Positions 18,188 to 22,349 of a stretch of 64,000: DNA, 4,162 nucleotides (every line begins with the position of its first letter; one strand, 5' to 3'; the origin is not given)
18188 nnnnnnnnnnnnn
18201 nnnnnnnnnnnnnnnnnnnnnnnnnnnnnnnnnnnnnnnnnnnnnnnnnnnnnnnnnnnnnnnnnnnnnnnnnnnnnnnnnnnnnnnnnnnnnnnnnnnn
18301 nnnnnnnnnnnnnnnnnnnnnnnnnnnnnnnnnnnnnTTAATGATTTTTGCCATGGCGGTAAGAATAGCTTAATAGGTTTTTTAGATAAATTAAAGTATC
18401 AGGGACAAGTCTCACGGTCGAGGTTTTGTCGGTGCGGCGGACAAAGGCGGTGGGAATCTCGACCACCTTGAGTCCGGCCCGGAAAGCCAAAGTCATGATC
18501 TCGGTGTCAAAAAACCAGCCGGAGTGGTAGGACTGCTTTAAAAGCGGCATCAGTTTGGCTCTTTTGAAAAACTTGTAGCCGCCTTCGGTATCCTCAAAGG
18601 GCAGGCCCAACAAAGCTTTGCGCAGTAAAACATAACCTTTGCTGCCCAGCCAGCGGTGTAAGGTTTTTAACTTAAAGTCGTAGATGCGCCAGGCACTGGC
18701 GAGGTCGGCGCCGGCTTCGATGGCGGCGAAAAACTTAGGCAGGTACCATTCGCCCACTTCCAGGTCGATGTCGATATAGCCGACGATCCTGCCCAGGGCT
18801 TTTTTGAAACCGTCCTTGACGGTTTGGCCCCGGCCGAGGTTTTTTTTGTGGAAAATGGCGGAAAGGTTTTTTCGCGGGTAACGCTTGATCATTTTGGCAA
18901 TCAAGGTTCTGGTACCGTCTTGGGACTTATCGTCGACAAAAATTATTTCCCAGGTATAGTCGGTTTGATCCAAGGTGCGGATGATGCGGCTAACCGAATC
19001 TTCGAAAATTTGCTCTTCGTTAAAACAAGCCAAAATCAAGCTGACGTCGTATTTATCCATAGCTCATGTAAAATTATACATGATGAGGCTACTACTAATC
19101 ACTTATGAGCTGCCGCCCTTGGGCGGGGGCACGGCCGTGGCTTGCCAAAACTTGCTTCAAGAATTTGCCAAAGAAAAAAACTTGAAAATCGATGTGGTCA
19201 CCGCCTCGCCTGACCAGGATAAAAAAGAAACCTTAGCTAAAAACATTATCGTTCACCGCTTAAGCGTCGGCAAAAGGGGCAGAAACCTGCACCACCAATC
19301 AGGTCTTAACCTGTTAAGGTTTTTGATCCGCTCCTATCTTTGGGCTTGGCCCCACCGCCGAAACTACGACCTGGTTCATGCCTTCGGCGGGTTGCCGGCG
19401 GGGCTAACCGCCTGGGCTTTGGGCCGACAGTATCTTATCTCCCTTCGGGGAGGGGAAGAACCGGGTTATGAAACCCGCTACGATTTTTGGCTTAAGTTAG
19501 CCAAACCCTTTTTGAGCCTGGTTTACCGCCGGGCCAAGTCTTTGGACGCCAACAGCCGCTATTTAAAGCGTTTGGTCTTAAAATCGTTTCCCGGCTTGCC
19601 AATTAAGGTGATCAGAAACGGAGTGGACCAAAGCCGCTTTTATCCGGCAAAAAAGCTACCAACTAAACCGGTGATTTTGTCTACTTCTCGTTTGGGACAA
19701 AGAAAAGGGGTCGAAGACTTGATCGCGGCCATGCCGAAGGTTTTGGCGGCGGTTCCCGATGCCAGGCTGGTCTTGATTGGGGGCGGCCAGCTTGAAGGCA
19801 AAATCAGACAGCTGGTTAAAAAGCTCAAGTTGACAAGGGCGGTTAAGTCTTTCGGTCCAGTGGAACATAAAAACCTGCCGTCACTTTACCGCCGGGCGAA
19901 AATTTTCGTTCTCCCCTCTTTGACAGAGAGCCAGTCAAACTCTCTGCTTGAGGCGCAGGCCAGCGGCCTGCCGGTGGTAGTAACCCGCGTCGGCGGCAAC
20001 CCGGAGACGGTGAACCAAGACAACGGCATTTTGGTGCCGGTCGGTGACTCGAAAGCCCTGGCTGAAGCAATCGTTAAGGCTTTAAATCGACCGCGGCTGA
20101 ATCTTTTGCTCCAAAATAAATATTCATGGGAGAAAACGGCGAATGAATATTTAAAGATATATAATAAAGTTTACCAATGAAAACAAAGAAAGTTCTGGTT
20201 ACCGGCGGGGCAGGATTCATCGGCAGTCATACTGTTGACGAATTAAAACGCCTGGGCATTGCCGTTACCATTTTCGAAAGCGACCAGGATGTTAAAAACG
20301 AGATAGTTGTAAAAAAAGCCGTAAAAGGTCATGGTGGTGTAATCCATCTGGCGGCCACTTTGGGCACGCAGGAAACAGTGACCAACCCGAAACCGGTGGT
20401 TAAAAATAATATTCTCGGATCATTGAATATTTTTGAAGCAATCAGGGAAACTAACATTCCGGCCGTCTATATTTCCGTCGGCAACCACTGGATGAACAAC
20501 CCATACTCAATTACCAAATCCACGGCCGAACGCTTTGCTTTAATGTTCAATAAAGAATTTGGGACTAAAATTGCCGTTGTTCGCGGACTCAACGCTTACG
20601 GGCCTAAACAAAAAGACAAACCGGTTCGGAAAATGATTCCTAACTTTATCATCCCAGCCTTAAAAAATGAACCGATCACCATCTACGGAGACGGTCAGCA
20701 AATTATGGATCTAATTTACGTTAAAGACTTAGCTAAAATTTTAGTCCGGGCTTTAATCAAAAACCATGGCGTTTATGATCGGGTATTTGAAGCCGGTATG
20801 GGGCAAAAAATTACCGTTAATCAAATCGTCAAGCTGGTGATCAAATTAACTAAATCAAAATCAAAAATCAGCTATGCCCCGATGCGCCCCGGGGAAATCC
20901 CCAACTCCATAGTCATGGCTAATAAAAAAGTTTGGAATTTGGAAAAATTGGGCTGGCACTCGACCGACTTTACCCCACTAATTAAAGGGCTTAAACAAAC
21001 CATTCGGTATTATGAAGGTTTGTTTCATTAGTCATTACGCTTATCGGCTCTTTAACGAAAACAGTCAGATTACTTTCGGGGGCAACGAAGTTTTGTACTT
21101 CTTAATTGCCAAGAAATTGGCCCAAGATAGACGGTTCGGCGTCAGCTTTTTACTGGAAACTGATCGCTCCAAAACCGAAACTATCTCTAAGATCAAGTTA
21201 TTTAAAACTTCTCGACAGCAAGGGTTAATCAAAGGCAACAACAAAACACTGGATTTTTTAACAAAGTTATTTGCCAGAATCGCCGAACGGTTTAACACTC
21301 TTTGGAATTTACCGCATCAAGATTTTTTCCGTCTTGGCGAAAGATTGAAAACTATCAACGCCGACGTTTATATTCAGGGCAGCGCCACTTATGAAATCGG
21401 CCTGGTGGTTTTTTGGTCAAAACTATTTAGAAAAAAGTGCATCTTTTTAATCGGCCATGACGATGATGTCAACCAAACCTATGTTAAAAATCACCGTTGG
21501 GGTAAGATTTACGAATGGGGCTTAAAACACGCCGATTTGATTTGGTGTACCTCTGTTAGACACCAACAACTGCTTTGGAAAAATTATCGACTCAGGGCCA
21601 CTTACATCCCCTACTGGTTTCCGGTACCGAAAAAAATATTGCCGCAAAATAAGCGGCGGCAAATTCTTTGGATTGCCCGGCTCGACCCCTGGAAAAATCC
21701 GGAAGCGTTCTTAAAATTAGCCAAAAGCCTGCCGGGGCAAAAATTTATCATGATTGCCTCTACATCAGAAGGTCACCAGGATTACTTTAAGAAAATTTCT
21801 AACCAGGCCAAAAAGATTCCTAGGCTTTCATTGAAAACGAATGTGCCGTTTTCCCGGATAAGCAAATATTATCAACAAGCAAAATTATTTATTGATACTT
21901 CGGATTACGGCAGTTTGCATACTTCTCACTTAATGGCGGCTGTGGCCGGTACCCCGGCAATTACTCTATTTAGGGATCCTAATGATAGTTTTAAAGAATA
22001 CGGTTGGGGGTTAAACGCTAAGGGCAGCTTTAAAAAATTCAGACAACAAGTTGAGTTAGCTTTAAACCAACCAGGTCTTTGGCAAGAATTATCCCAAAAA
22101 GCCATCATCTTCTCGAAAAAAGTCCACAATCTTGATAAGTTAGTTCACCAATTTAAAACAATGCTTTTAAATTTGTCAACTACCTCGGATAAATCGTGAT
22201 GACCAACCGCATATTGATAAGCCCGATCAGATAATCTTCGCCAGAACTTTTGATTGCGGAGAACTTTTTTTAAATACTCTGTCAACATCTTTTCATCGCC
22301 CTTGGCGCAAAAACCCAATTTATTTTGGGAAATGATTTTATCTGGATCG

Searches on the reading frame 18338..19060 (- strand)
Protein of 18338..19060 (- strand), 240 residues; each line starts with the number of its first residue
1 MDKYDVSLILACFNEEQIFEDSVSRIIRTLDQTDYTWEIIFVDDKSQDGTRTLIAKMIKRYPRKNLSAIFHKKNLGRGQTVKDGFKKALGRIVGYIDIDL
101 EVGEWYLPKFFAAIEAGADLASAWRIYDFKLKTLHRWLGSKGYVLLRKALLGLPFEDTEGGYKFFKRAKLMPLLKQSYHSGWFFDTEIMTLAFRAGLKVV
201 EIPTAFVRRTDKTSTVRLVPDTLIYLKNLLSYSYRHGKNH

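Call 4: search_protein_families(library=pfam, proteins=[window:18338-19060:-], max_evalue=0.01)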
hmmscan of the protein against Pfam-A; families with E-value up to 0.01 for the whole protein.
window:18338-19060:- (240 aa): 2 families
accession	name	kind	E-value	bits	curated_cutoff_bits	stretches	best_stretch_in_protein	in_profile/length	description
PF00535.33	Glycos_transf_2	-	2.3e-21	76.9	23.3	1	7-170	1-164/168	Glycosyl transferase family 2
PF13641.12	Glyco_tranf_2_3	-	2.7e-05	24.7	27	1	6-97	3-94/230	Glycosyltransferase like family 2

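Call 10: search_protein_families(library=ncbifam, proteins=[window:18338-19060:-], max_evalue=0.001)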
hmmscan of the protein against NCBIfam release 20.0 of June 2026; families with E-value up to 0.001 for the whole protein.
window:18338-19060:- (240 aa): 16 families
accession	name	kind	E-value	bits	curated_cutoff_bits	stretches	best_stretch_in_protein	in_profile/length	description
NF047588.1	GlcsyltransPgfSStrep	equivalog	1.8e-13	50.4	500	1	6-168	3-162/308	glycosyltransferase PgfS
TIGR03937.1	PgaC_IcaA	equivalog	3.1e-12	46.2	422.3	1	5-99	46-135/407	poly-beta-1,6-N-acetyl-D-glucosamine synthase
NF007986.1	PRK10714.1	equivalog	9e-12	44.6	529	1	5-175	7-174/316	undecaprenyl-phosphate 4-deoxy-4-formamido-L-arabinose transferase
NF047683.1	TeichurnBiosyTuaG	equivalog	4.3e-10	39.7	400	1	4-99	6-96/252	teichuronic acid biosynthesis protein TuaG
NF007482.0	PRK10073.1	equivalog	1.6e-09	37.3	423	1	4-103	6-99/334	glycosyltransferase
NF038302.1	EPS_HpsE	equivalog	1.9e-08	33.7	300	1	5-99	2-96/307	hormogonium polysaccharide biosynthesis glycosyltransferase HpsE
NF010496.0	PRK13915.1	equivalog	3e-07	29.8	262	1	5-101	32-128/307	glucosyl-3-phosphoglycerate synthase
TIGR04182.1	glyco_TIGR04182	equivalog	3.7e-07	29.8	325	1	5-215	1-199/293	S-layer glycoprotein N-glycosyltransferase AglJ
TIGR04283.1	glyco_like_mftF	equivalog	4.2e-07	29.8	182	1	6-138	1-118/221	TIGR04283 family arsenosugar biosynthesis glycosyltransferase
NF053739.1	GlytfEpsEBac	equivalog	4.6e-07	29.1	450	1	6-95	3-88/265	glycosyltransferase EpsE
NF041391.1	DPhHxTase_Halo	equivalog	8.4e-07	28.2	375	1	13-213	4-190/213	dolichyl-phosphate hexose transferase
NF041875.1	EPS_EpsD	equivalog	9.4e-06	25.2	370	1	7-116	2-106/325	exopolysaccharide biosynthesis glycosyltransferase EpsD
TIGR03965.1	mycofact_glyco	equivalog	1e-05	24.6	280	1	21-119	87-184/467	mycofactocin biosynthesis glycosyltransferase MftF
NF050050.1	ProtGlycPglI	equivalog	2.6e-05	23.7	500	1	6-102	4-96/306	GalNAc(5)-diNAcBac-PP-undecaprenol beta-1,3-glucosyltransferase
NF045692.1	OglycostaseCruG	equivalog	0.0001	21.4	600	1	6-88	43-124/386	2'-O-glycosyltransferase CruG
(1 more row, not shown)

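Call 60: find_related_loci(query=A2, collection=genome_contigs, flank=10000)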
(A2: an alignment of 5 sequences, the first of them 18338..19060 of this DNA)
Query A2 (240 aa) in genome_contigs; peptide patterns used: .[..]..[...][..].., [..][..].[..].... (x = any residue, [..] = any of these).
213 stretches matched a pattern; 128 encode a relative of the query (tblastn E <= 1e-3); the best 80 are kept; 80 distinct loci.
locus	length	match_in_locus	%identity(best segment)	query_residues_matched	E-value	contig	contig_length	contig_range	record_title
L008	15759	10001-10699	72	1-233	2e-115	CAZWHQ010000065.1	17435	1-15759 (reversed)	MAG TPA_asm: uncultured Eubacteriales bacterium isolate binchicken_co275_153 genome assembly, contig: NODE_4417_length_1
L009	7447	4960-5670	65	1-237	5e-108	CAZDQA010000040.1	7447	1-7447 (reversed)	MAG TPA_asm: uncultured Pseudomonadales bacterium isolate binchicken_co220_119 genome assembly, contig: NODE_6642_length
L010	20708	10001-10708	65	1-236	1e-102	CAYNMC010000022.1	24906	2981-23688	MAG TPA_asm: uncultured Pseudomonadales bacterium isolate SRP231805_co4_157 genome assembly, contig: k141_68042, whole g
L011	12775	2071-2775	67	1-235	1e-101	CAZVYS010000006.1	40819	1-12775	MAG TPA_asm: uncultured Pseudomonadales bacterium isolate SRP077602_co2_364 genome assembly, contig: NODE_1459_length_40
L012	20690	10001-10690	51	3-232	2e-70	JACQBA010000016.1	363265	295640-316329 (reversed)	MAG: Elusimicrobia bacterium isolate NC_groundwater_930_Pr1_S-0.2um_66_35 Montesol18-Sp2_coassembly_scaffold_848858, who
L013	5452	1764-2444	46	2-229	2e-63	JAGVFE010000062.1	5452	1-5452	MAG: Candidatus Woesebacteria bacterium isolate DeMMO2_52 c_000000050506, whole genome shotgun sequence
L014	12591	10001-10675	45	2-226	8e-63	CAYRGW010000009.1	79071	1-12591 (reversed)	MAG TPA_asm: uncultured Solibacteraceae bacterium isolate SRP062349_co6_19 genome assembly, contig: NODE_96_length_79071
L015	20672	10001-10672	49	5-229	1e-62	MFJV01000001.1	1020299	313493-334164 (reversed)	MAG: Candidatus Gottesmanbacteria bacterium RIFCSPLOWO2_01_FULL_43_11b rifcsplowo2_01_scaffold_30, whole genome shotgun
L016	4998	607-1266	43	5-226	5e-56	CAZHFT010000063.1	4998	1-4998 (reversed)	MAG TPA_asm: uncultured archaeon isolate binchicken_co181_599 genome assembly, contig: NODE_38533_length_4998_cov_3.9478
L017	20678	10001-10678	43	6-233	7e-58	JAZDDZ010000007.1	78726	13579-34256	MAG: Candidatus Iainarchaeum archaeon isolate MEGAHIT-group-0.115 k141_20306915, whole genome shotgun sequence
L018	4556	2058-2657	30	6-214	1e-21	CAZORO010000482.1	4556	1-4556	MAG TPA_asm: uncultured bacterium isolate SRP278314_co2_16 genome assembly, contig: NODE_28590_length_4556_cov_4.192180,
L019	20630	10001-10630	28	2-219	1e-19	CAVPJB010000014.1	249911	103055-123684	MAG: uncultured delta proteobacterium isolate MFD00032.bin.2.1 genome assembly, contig: contig_27758, whole genome shotg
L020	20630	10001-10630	27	2-219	3e-19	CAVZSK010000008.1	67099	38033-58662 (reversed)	MAG: uncultured delta proteobacterium isolate MFD00905.bin.2.152 genome assembly, contig: contig_19899, whole genome sho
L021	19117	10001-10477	29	5-166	2e-17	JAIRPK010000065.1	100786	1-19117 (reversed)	MAG: Tannerellaceae bacterium isolate Cf509_bin38 k119_1398561, whole genome shotgun sequence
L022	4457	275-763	30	2-166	4e-17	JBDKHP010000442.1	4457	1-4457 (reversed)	MAG: Bacteroidota bacterium isolate flintriver_2019_sw_WHONDRS-S19S_0015_B_bin.72 scaffold_2186190, whole genome shotgun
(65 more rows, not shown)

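Call 64: search_protein_families(library=pfam, proteins=[L017:5215-6435:-, L017:6507-7283:+, L017:7275-8279:-, L017:8381-9844:+, L017:9944-10714:+, L017:10697-11305:-, L017:11330-12508:-, L017:12608-15316:-, L017:3642-4280:+], max_evalue=0.001)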
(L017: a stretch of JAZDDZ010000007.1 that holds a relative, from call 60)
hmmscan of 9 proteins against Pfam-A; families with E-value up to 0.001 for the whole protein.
L017:5215-6435:- (406 aa): 1 family
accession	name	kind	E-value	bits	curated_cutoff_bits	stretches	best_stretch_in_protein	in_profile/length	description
PF00162.24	PGK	-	7.7e-97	325.1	27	1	12-393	4-377/379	Phosphoglycerate kinase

L017:6507-7283:+ (258 aa): 1 family
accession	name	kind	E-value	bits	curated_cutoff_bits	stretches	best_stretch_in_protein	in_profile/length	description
PF06560.17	GPI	-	1e-29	103.6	20.7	1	46-204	11-177/182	Glucose-6-phosphate isomerase (GPI)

L017:7275-8279:- (334 aa): 2 families
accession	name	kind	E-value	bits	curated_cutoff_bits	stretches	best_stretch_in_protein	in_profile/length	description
PF02800.25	Gp_dh_C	-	1.9e-71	239.2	24.4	1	160-315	1-158/158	Glyceraldehyde 3-phosphate dehydrogenase, C-terminal domain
PF00044.30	Gp_dh_N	-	5.5e-42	142.6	31.7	1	5-104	1-100/101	Glyceraldehyde 3-phosphate dehydrogenase, NAD binding domain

L017:8381-9844:+ (487 aa): 0 families

L017:9944-10714:+ (256 aa): 3 families
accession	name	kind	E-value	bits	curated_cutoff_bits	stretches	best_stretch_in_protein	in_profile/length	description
PF00535.33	Glycos_transf_2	-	4.3e-24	85.8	23.3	1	21-181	1-163/168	Glycosyl transferase family 2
PF13641.12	Glyco_tranf_2_3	-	5.7e-06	27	27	1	18-109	1-94/230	Glycosyltransferase like family 2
PF10111.15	Glyco_tranf_2_2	-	0.0003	20.8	27.3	1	49-112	28-92/276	Glycosyltransferase like family 2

L017:10697-11305:- (202 aa): 2 families
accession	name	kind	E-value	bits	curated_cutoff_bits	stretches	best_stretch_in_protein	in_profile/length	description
PF14602.12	Hexapep_2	-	9.1e-05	22.5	27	0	90-119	2-27/34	Hexapeptide repeat of succinyl-transferase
PF21711.3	DCTN5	-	0.00052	20.2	40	1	55-125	72-141/182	Dynactin subunit 5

L017:11330-12508:- (392 aa): 5 families
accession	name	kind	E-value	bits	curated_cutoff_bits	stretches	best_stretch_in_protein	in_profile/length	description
PF01041.23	DegT_DnrJ_EryC1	-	4.1e-134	447.8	19.8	1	17-382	2-359/360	DegT/DnrJ/EryC1/StrS aminotransferase family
PF01212.27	Beta_elim_lyase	-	1e-08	35.3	27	1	36-273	29-260/288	Beta-eliminating lyase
PF00155.27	Aminotran_1_2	-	2.3e-07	30.8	19.7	1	41-164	44-189/361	Aminotransferase class I and II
PF01053.26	Cys_Met_Meta_PP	-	4.2e-07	29.3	27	1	39-170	52-183/381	Cys/Met metabolism PLP-dependent enzyme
PF00266.25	Aminotran_5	-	0.0006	19.3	21.5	0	42-168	46-183/371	Aminotransferase class-V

L017:12608-15316:- (902 aa): 4 families
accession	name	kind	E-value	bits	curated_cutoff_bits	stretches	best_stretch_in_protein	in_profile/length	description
PF07705.17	CARDB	-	2.1e-16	60.4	22.7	1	506-607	2-100/101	CARDB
PF13620.12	CarboxypepD_reg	-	2.9e-13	50.4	32.3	1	637-693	6-63/82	Carboxypeptidase regulatory-like domain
PF13715.12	CarbopepD_reg_2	-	6.5e-06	26.5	32.2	0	722-785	8-68/88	CarboxypepD_reg-like domain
PF02369.22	Big_1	-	0.00012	22.6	34.9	0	634-675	22-67/93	Bacterial Ig-like domain (group 1)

L017:3642-4280:+ (212 aa): 1 family
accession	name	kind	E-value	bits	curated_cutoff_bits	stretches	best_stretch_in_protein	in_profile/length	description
PF01813.22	ATP-synt_D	-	8.4e-61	205.7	25.7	1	14-206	1-195/196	ATP synthase subunit D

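Call 72: search_solved_structures(query=A2, max_evalue=0.01)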
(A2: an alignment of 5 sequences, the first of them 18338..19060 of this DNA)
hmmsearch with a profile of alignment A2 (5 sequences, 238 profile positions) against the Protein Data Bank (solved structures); distinct sequences matched with E-value up to 0.01: 24.
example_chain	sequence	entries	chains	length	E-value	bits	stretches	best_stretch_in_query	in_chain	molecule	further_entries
5mlz_A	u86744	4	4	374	2.3e-16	63.2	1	4-216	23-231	Dolichol monophosphate mannose synthase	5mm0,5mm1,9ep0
9bhc_C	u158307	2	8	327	2.4e-14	56.6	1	6-210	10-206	Undecaprenyl-phosphate 4-deoxy-4-formamido-L-arabinose transferase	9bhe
8vxh_A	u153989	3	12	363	3.2e-14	56.2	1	6-210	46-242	Undecaprenyl-phosphate 4-deoxy-4-formamido-L-arabinose transferase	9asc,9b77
9hwj_A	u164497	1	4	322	1.3e-12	50.9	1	6-209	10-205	Undecaprenyl-phosphate 4-deoxy-4-formamido-L-arabinose transferase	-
5eke_A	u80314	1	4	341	5.9e-12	48.8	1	5-185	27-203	Uncharacterized glycosyltransferase sll0501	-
5ekp_C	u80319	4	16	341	5.9e-12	48.8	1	5-185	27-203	Uncharacterized glycosyltransferase sll0501 | Glycosyltransferase sll0501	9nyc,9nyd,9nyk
9nye_A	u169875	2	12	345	6.1e-12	48.7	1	5-185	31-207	Glycosyltransferase sll0501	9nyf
3bcv_A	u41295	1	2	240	1.5e-08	37.6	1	6-122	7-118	Putative glycosyltransferase protein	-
5hea_A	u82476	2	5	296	2.5e-08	36.9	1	6-120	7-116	Putative glycosyltransferase (GalT1)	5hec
2z87_A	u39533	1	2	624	9.8e-07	31.7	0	6-117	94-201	Chondroitin synthase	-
2z86_A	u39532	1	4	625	9.8e-07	31.7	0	6-117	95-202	Chondroitin synthase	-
8vh7_A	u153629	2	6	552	8.6e-06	28.6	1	6-120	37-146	Heparosan synthase B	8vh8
8viw_A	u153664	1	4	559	8.8e-06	28.6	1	6-120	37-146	Heparosan synthase B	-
5tze_C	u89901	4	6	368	0.0002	24.1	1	6-104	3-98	Glycosyl transferase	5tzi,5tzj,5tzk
5tz8_A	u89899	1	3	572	0.00038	23.2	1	6-104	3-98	Glycosyl transferase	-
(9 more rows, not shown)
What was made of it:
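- On Arn pathway: The 18338 family profile hits DPMS, ArnC and GtrB first (call 72).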

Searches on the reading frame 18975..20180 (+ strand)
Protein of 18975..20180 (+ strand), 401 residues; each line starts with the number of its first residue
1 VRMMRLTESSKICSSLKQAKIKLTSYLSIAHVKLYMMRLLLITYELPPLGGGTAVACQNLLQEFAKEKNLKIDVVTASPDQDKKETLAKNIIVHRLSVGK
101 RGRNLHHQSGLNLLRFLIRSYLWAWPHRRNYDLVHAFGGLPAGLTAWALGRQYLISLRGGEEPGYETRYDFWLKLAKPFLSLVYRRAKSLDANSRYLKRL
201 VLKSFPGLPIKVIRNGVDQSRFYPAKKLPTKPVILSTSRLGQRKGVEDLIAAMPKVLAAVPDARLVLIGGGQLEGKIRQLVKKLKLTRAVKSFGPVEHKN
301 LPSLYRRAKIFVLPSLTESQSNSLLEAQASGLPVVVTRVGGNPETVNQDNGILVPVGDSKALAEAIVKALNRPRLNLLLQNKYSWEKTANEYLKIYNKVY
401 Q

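Call 4: search_protein_families(library=pfam, proteins=[window:18975-20180:+], max_evalue=0.01)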
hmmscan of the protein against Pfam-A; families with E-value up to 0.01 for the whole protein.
window:18975-20180:+ (401 aa): 6 families
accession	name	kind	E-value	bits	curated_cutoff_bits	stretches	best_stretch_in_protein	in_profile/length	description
PF13692.12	Glyco_trans_1_4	-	2.9e-36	125.3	27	1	231-371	1-141/142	Glycosyl transferases group 1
PF00534.26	Glycos_transf_1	-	6.8e-36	123.8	26.4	1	229-375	13-161/172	Glycosyl transferases group 1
PF13439.12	Glyco_transf_4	-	1.8e-13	51.3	28.5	1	51-221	2-170/170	Glycosyltransferase Family 4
PF13579.12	Glyco_trans_4_4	-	6.4e-09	36.8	29.7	1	51-216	1-158/158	Glycosyl transferase 4-like domain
PF20706.3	GT4-conflict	-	2.9e-06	27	26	1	209-349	173-323/385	Family 4 Glycosyltransferase in conflict systems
PF13524.12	Glyco_trans_1_2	-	0.002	18.5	25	1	260-373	12-115/144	Glycosyl transferase-like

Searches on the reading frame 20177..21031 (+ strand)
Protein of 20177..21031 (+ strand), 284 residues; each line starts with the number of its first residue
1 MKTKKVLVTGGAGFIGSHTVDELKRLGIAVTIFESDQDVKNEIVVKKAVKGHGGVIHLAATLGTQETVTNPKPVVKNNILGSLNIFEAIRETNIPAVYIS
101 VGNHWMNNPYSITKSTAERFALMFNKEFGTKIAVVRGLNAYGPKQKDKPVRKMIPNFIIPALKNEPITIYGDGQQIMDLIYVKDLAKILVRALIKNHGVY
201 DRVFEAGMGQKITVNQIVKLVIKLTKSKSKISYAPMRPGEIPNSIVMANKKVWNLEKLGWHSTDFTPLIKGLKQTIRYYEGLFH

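Call 5: search_protein_families(library=pfam, proteins=[window:20177-21031:+], max_evalue=0.01)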
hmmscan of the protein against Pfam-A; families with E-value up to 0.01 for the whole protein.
window:20177-21031:+ (284 aa): 6 families
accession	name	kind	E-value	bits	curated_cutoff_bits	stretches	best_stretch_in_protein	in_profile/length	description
PF01370.27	Epimerase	-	2.5e-38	132.3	20.9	1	6-196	1-229/240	NAD dependent epimerase/dehydratase family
PF16363.11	GDP_Man_Dehyd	-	1.5e-26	94.1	27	3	107-264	150-324/332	GDP-mannose 4,6 dehydratase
PF02719.21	Polysacc_synt_2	-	9.1e-11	41.9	20.2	1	37-243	61-270/293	Polysaccharide biosynthesis protein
PF01073.25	3Beta_HSD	-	6.6e-10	38.9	22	0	37-100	52-115/280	3-beta hydroxysteroid dehydrogenase/isomerase family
PF04321.23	RmlD_sub_bind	-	3.5e-06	26.8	27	1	5-100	2-100/287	RmlD substrate binding domain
PF07993.18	NAD_binding_4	-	0.0056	16.3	20.1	0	8-26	1-19/258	Male sterility protein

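Call 42: search_protein_families(library=ncbifam, proteins=[window:20177-21031:+], max_evalue=0.00001)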
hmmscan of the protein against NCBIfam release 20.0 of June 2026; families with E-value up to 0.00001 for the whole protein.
window:20177-21031:+ (284 aa): 18 families
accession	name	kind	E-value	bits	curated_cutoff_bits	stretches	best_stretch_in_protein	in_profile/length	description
TIGR01181.1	dTDP_gluc_dehyt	equivalog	3.5e-34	118.3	365.1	1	107-280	148-312/321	dTDP-glucose 4,6-dehydratase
TIGR04180.1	EDH_00030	hypoth_equivalog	1.9e-29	102.7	475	1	37-236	56-267/297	NAD-dependent 4,6-dehydratase LegB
TIGR01179.1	galE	equivalog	3.3e-25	88.6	262.3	2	44-262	61-309/332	UDP-glucose 4-epimerase GalE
NF007490.0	PRK10084.1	subfamily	1.2e-19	70.6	649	1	106-279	163-334/361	dTDP-glucose 4,6-dehydratase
NF007582.0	PRK10217.1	equivalog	2.5e-17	63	698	1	107-212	157-257/355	dTDP-glucose 4,6-dehydratase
TIGR02197.1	heptose_epim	equivalog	9.1e-17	61.2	274.6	1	43-245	58-279/316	ADP-glyceromanno-heptose 6-epimerase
NF011728.1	PRK15181.1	equivalog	1.9e-16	60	760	1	39-279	78-337/348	Vi polysaccharide biosynthesis UDP-N-acetylglucosaminuronic acid C-4 epimerase TviC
NF047922.1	GDPFucSynFcl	equivalog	2.7e-15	56.6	500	1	107-279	131-301/308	GDP-L-fucose synthase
NF007956.0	PRK10675.1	subfamily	8.5e-14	51.4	394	0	37-100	57-122/338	UDP-glucose 4-epimerase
NF047837.1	UDPAcbARedWbcJ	equivalog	1.3e-12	47.3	500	1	5-231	2-221/372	UDP-2-acetamido-2,6-beta-L-arabino-hexul-4-ose reductase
NF042422.1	oxyalk_red_OleD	equivalog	2.5e-10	40.2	580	0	5-98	2-107/329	2-alkyl-3-oxoalkanoate reductase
TIGR03466.1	HpnA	hypoth_equivalog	1e-09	37.8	367.65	1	5-99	2-111/327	hopanoid-associated sugar epimerase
TIGR02622.1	CDP_4_6_dhtase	equivalog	3.4e-08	33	278.45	0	38-101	62-127/352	CDP-glucose 4,6-dehydratase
NF008360.0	PRK11150.1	equivalog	6.6e-08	32.1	452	0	109-236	139-264/310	ADP-glyceromanno-heptose 6-epimerase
NF042423.1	oxyalk_red_Shew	equivalog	1.6e-07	30.7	580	0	2-99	7-116/331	2-alkyl-3-oxoalkanoate reductase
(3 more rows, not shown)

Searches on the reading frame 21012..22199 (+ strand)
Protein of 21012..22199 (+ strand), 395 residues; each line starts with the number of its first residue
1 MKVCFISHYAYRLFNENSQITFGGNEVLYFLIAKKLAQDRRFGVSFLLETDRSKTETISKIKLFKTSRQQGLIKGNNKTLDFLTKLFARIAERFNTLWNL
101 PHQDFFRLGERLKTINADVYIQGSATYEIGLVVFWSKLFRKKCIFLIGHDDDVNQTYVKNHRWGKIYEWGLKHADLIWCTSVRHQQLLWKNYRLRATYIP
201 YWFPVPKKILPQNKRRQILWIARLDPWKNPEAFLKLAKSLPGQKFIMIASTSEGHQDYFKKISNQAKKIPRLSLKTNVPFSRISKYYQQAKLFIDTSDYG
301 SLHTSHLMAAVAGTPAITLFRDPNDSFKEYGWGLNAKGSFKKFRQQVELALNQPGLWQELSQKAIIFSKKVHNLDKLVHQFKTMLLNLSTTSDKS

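Call 5: search_protein_families(library=pfam, proteins=[window:21012-22199:+], max_evalue=0.01)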
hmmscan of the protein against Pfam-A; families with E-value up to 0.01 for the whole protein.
window:21012-22199:+ (395 aa): 2 families
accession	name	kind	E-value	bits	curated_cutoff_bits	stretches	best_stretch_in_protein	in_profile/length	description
PF00534.26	Glycos_transf_1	-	3.3e-09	37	26.4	1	207-319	7-122/172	Glycosyl transferases group 1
PF13692.12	Glyco_trans_1_4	-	5.8e-05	23.8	27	1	216-319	2-106/142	Glycosyl transferases group 1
